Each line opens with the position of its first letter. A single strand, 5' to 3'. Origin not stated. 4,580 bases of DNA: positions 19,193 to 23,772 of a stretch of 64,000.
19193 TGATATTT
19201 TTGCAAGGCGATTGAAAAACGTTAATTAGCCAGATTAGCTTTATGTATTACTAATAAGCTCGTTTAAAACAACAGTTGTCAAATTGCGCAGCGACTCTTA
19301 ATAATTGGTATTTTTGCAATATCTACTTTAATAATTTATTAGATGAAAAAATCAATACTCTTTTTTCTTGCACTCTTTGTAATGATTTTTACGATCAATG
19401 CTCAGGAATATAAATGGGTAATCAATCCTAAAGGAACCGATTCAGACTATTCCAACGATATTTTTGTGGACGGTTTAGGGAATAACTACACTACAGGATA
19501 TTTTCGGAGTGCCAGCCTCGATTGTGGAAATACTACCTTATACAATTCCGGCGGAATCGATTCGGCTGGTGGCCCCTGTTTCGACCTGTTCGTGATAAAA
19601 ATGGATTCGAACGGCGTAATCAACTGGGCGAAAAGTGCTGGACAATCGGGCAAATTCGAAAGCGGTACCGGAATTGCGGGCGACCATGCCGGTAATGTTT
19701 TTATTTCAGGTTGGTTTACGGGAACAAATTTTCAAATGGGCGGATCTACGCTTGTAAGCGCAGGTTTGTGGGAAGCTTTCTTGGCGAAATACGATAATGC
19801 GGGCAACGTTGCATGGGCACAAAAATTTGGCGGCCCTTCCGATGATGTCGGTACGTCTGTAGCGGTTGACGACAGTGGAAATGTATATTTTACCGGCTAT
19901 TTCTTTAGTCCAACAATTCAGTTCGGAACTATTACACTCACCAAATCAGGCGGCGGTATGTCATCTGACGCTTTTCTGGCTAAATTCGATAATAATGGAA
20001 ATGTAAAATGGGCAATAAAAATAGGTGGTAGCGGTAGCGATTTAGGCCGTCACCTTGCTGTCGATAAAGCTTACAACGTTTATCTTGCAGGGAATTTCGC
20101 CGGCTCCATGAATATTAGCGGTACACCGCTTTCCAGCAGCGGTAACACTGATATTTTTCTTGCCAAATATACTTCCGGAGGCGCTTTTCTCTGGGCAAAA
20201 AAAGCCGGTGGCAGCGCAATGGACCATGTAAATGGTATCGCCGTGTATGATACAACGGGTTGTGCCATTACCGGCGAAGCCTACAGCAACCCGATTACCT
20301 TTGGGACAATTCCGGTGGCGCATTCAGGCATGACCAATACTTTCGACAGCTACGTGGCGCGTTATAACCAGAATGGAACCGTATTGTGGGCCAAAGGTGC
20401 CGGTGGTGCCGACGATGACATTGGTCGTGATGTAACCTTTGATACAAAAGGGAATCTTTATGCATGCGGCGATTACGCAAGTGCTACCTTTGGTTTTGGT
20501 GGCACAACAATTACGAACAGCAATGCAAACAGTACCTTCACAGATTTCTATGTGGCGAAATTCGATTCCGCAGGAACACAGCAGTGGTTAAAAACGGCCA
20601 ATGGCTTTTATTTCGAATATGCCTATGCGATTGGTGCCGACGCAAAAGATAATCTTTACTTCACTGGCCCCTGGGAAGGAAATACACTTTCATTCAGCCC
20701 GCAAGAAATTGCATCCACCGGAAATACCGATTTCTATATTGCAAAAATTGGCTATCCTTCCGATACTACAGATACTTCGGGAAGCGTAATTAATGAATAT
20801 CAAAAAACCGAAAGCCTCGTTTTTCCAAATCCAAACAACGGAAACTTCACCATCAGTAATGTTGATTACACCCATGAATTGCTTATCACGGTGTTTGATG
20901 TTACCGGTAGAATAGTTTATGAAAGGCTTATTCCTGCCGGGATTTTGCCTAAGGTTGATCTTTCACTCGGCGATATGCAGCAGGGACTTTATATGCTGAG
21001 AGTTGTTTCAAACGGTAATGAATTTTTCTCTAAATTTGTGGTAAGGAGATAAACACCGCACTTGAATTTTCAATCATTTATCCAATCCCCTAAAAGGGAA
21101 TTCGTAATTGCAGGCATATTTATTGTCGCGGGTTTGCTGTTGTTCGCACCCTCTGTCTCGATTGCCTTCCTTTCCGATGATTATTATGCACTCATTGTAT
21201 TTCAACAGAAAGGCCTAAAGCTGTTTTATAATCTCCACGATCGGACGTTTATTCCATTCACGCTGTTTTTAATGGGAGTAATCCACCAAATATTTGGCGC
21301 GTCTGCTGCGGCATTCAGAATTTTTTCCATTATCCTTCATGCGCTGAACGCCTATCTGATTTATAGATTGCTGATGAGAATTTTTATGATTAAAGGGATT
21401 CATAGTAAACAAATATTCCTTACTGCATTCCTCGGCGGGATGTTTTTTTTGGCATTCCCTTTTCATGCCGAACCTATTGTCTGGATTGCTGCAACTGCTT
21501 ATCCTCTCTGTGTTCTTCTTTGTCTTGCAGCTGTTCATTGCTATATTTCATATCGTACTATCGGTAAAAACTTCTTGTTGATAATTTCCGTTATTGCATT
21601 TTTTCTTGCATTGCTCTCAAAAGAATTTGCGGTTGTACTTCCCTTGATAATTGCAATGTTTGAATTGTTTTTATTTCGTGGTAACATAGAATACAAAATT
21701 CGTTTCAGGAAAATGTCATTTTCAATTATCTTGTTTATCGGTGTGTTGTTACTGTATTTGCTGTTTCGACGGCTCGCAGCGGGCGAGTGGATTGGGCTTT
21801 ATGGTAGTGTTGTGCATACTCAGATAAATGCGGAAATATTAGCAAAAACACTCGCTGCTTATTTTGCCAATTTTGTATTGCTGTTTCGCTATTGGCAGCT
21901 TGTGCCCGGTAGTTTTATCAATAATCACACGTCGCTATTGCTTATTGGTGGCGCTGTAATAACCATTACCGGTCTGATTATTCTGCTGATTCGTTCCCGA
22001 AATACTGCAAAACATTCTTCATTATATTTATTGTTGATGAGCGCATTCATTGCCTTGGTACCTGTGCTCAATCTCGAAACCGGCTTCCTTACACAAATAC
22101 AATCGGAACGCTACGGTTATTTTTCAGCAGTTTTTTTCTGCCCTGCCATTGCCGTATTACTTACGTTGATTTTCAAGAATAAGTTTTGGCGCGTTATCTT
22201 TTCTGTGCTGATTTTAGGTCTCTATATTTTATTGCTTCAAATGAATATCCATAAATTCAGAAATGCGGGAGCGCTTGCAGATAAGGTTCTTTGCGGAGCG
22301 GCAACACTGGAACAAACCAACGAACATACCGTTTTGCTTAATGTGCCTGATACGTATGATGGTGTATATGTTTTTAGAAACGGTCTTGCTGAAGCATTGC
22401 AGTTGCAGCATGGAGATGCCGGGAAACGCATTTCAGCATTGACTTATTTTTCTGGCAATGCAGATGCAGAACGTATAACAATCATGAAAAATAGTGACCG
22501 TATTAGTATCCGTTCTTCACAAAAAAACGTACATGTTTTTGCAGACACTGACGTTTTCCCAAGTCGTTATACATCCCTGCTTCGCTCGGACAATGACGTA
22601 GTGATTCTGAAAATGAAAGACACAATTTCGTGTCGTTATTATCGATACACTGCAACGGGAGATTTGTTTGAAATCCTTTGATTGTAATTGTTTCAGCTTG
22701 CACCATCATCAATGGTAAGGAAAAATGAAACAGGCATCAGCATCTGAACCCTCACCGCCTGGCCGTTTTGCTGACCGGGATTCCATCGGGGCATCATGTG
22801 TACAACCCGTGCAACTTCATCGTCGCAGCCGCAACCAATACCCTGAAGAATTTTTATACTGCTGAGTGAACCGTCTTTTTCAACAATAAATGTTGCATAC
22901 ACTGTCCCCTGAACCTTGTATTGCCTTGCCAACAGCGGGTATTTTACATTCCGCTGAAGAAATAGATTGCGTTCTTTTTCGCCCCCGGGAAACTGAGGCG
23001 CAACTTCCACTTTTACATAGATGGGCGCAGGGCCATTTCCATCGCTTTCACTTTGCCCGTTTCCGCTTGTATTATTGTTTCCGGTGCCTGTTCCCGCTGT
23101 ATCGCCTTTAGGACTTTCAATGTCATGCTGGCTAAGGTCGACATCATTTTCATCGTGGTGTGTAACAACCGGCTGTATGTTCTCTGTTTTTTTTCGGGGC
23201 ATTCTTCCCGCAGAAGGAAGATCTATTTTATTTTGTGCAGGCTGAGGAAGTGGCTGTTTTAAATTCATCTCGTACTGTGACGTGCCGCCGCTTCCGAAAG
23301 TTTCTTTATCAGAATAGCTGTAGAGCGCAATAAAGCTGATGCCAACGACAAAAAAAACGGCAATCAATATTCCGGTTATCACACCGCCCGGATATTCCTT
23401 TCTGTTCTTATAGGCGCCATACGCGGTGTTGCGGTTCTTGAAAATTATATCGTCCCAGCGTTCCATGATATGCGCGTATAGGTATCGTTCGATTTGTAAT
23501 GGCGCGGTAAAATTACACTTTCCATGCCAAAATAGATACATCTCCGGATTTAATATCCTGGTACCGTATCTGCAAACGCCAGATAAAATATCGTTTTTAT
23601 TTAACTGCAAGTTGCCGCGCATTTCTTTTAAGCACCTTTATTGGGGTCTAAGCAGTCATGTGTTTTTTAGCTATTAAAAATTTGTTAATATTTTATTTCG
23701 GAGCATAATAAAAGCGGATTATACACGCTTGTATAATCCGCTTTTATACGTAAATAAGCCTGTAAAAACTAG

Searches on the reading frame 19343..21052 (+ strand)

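Call 36: search_protein_families(library=pfam, proteins=[window:19343-21052:+], max_evalue=0.00001)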
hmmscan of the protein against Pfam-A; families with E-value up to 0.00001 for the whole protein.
window:19343-21052:+ (569 aa): 3 families
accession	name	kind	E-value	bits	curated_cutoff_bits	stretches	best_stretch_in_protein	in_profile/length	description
PF06739.17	SBBP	-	2.3e-12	47.1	20.5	1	158-186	2-31/38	Beta-propeller repeat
PF18962.6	Por_Secre_tail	-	6.7e-11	42.8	27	1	493-567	1-75/75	Secretion system C-terminal sorting domain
PF11589.14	DUF3244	-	5.2e-06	26.8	25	0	498-566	27-95/96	Domain of unknown function (DUF3244)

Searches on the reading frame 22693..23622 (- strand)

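Call 36: search_protein_families(library=pfam, proteins=[window:22693-23622:-], max_evalue=0.00001)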
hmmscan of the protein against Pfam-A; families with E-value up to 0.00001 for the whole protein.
window:22693-23622:- (309 aa): 1 family
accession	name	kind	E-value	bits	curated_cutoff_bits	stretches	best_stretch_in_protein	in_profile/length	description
PF03544.19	TonB_C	-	2.7e-13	50.6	24.6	1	225-300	2-77/79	Gram-negative bacterial TonB protein C-terminal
